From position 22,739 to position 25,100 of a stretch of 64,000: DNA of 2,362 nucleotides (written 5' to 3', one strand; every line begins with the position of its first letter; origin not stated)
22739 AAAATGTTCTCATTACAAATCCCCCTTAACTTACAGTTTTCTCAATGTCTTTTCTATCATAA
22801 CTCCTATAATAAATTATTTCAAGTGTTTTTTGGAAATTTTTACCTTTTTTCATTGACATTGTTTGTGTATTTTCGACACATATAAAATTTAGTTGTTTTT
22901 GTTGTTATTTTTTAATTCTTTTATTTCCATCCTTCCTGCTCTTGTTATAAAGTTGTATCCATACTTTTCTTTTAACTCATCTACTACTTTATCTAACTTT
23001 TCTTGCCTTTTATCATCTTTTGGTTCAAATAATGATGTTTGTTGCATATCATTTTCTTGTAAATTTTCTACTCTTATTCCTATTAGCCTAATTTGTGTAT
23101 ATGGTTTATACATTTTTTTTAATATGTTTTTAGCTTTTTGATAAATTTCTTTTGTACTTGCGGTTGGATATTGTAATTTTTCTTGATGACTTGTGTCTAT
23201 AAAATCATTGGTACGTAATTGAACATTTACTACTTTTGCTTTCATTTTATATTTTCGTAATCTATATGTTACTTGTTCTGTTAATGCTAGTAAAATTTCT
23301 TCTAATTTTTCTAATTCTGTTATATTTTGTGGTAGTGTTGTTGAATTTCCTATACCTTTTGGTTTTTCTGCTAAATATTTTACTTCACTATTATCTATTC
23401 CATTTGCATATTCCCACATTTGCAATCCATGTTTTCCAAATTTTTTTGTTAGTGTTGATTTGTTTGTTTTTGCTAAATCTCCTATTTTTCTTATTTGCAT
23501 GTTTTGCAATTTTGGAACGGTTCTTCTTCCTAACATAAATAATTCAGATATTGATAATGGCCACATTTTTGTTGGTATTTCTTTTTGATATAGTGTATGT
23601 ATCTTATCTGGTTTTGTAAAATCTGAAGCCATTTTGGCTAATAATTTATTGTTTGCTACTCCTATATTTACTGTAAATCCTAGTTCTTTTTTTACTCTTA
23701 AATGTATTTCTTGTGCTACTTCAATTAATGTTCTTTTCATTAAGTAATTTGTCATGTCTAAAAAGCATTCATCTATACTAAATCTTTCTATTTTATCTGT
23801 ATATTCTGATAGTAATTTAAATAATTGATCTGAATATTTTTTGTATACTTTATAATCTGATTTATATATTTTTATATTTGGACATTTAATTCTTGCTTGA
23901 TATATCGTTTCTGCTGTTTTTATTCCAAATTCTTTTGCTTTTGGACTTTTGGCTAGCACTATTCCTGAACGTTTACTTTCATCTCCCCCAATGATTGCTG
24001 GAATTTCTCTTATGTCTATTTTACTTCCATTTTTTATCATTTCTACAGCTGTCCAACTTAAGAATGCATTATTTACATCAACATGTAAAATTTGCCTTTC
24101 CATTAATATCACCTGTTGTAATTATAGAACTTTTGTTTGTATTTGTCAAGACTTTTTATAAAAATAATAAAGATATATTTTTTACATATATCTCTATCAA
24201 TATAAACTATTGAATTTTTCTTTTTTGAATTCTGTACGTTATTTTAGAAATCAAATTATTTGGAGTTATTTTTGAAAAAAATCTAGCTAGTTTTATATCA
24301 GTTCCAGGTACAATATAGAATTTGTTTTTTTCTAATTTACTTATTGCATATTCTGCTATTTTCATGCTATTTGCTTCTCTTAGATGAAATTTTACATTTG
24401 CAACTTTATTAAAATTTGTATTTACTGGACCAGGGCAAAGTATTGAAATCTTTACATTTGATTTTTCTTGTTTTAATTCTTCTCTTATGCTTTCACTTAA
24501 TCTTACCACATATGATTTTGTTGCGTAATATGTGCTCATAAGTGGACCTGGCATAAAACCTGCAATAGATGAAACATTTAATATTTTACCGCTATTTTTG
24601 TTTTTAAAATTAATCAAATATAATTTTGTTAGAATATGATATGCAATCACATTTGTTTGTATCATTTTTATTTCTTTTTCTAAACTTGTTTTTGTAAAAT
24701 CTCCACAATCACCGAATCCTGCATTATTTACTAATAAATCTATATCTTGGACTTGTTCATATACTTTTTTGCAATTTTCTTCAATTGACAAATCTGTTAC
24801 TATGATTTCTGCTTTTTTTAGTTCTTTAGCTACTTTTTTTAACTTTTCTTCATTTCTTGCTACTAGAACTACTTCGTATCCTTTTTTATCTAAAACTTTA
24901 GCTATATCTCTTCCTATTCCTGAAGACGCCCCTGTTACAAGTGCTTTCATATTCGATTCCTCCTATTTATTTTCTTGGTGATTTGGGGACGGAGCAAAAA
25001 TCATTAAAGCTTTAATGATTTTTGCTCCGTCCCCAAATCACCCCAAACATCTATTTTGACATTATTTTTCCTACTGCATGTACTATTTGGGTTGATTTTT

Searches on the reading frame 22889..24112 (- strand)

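Call 93: search_protein_families(library=pfam, proteins=[window:22889-24112:-], max_evalue=0.001)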
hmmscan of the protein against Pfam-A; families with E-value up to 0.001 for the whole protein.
window:22889-24112:- (407 aa): 4 families
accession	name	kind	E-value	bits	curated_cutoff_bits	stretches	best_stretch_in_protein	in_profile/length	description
PF00817.25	IMS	-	1.4e-37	129.3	23.2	1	29-164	13-148/148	impB/mucB/samB family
PF11799.13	IMS_C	-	2.8e-30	105.4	20.7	1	251-361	1-109/109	impB/mucB/samB family C-terminal domain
PF21999.2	IMS_HHH_1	-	1.3e-09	38.8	27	1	195-240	7-53/53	DNA polymerase-iota, thumb domain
PF11798.14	IMS_HHH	-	0.00066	20.2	24.4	0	178-207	3-32/32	IMS family HHH motif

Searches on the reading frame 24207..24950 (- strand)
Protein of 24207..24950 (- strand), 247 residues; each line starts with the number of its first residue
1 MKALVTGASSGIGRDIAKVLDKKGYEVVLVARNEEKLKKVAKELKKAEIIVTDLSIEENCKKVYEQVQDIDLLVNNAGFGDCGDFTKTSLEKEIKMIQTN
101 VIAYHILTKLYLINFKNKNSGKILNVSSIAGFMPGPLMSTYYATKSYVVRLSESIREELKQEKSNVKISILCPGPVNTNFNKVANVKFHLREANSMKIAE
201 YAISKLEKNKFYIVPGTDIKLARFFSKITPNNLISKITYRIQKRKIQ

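Call 93: search_protein_families(library=pfam, proteins=[window:24207-24950:-], max_evalue=0.001)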
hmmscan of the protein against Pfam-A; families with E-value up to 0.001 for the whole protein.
window:24207-24950:- (247 aa): 9 families
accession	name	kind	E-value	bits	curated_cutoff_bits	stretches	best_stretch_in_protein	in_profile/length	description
PF00106.31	adh_short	-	8.1e-48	162.9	26.6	1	3-183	3-189/195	short chain dehydrogenase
PF13561.12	adh_short_C2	-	1.1e-26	94.4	27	1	7-186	1-186/236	Enoyl-(Acyl carrier protein) reductase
PF01370.27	Epimerase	-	9.2e-09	35.5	20.9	1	3-129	1-118/240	NAD dependent epimerase/dehydratase family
PF13460.12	NAD_binding_10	-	3.4e-08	34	27.2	1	7-176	1-146/184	NAD(P)H-binding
PF08659.16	KR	-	3.6e-08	34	22.6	1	4-156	4-164/180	KR domain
PF03435.24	Sacchrp_dh_NADP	-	7.7e-07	29.9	25.1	1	5-104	3-101/129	Saccharopine dehydrogenase NADP binding domain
PF02737.24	3HCDH_N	-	0.00045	20.6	22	1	12-67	10-67/180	3-hydroxyacyl-CoA dehydrogenase, NAD binding domain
PF01488.26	Shikimate_DH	-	0.00056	20.4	24.3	0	2-55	14-67/138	Shikimate / quinate 5-dehydrogenase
PF08643.16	DUF1776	-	0.00093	19.1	25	0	12-166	16-187/294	Fungal family of unknown function (DUF1776)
